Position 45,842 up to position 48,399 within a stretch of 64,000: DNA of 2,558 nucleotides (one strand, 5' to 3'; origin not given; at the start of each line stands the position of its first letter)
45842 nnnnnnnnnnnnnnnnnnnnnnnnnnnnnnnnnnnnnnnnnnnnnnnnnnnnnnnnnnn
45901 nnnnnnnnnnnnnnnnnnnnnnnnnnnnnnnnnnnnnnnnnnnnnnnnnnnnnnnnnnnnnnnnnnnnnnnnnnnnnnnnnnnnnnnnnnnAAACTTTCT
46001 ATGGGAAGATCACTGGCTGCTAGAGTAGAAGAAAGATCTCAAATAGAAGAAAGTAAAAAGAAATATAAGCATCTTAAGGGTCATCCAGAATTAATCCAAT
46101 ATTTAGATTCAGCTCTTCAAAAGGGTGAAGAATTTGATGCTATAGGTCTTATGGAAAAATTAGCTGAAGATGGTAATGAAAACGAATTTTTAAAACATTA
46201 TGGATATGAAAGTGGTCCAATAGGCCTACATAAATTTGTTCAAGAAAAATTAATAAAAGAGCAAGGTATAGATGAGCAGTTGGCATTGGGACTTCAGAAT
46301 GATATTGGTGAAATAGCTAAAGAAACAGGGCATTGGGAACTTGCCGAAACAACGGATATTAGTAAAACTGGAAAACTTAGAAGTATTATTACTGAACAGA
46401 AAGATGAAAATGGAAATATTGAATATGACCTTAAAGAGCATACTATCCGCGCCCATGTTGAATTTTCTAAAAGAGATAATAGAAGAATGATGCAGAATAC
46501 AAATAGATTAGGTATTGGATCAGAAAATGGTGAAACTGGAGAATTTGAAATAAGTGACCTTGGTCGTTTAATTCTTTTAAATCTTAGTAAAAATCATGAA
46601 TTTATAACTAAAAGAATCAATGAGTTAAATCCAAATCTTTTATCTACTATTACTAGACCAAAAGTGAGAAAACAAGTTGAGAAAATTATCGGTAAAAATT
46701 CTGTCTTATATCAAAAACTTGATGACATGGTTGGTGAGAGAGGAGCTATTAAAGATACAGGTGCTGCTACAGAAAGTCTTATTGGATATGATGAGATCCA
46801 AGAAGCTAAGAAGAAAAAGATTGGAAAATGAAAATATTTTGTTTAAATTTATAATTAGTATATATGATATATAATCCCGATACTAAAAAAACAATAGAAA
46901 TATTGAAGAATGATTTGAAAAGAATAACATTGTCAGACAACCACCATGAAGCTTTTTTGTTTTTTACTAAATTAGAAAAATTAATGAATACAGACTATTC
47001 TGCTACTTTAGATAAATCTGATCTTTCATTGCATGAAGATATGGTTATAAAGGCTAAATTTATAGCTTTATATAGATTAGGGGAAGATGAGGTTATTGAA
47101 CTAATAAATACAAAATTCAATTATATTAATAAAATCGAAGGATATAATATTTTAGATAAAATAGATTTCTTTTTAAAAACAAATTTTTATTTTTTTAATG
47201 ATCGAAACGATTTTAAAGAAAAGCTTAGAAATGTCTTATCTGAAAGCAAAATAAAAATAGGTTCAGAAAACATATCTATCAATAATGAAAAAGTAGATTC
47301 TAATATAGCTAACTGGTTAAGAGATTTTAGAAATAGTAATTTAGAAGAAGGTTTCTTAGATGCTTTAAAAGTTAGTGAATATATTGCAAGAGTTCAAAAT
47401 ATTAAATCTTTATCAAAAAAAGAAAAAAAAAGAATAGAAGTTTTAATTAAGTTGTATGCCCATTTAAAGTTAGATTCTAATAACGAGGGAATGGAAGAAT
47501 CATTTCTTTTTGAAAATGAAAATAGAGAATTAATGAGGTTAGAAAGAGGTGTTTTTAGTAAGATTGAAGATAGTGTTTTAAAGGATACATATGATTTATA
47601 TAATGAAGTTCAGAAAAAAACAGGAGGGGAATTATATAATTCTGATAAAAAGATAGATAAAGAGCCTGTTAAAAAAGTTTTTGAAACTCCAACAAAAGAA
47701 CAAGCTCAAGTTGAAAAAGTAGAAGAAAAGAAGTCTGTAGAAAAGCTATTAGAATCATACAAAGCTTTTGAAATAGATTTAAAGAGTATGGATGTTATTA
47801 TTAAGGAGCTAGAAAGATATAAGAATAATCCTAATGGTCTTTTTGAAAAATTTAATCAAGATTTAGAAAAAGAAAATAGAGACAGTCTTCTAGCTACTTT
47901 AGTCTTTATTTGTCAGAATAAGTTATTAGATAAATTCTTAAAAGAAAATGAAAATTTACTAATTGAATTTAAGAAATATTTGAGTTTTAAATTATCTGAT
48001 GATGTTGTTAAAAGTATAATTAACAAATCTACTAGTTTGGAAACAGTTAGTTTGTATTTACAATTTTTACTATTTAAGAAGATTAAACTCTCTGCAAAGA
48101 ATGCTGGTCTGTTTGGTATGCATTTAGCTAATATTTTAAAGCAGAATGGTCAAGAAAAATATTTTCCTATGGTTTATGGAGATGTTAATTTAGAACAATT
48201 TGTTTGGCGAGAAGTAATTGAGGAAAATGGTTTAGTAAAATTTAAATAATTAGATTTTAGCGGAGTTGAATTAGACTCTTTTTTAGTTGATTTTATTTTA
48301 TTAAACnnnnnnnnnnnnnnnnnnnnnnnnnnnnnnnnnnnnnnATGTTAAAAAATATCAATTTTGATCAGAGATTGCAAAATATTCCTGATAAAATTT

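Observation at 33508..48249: Surface gene cluster: Ca-loop anchor protein, 3189-aa Cys-rich giant protein with three CBM4_9-like modules, VirB6/TrbL-like membrane protein with long K/E tail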

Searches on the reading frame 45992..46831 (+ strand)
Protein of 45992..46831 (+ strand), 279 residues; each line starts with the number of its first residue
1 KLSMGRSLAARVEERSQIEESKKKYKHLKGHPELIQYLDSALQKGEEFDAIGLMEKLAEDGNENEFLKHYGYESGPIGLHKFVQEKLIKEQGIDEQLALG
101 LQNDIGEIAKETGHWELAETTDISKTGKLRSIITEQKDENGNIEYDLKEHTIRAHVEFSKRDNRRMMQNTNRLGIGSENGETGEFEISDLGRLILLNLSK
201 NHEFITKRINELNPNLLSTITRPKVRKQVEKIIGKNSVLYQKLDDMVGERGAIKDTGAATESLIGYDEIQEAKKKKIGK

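Call 76: search_protein_families(library=pfam, proteins=[window:45992-46831:+], max_evalue=1)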
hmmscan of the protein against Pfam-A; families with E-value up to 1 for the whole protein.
window:45992-46831:+ (279 aa): 1 family
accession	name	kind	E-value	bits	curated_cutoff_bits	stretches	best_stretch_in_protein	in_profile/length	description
PF14749.11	Acyl-CoA_ox_N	-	0.013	16.5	25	1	40-98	49-108/120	Acyl-coenzyme A oxidase N-terminal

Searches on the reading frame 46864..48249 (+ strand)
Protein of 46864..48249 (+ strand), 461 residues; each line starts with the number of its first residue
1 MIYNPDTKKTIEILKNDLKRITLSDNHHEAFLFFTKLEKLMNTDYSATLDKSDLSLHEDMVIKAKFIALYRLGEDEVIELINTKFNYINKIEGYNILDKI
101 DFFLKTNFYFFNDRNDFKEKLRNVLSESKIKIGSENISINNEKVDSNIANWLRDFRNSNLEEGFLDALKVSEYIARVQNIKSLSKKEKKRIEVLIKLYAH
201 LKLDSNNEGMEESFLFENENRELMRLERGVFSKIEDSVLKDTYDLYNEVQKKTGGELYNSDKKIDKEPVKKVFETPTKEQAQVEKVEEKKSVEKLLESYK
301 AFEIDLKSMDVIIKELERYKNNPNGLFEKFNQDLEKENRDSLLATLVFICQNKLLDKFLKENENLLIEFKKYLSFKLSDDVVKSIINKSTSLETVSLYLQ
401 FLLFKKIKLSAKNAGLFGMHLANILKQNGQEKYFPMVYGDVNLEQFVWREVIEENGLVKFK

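Call 5: search_protein_families(library=pfam, proteins=[window:46864-48249:+], max_evalue=0.01)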
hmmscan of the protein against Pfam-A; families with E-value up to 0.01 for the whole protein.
window:46864-48249:+ (461 aa): 0 families

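Call 54: search_protein_families(library=ncbifam, proteins=[window:46864-48249:+], max_evalue=0.1)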
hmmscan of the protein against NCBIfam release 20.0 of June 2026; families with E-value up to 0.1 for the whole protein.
window:46864-48249:+ (461 aa): 0 families

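Call 76: search_protein_families(library=pfam, proteins=[window:46864-48249:+], max_evalue=1)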
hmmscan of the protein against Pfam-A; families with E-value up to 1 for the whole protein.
window:46864-48249:+ (461 aa): 1 family
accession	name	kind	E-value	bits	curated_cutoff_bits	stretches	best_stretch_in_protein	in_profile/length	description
PF16443.10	DUF5040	-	0.44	10.6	25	0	41-85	83-127/227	Domain of unknown function (DUF5040)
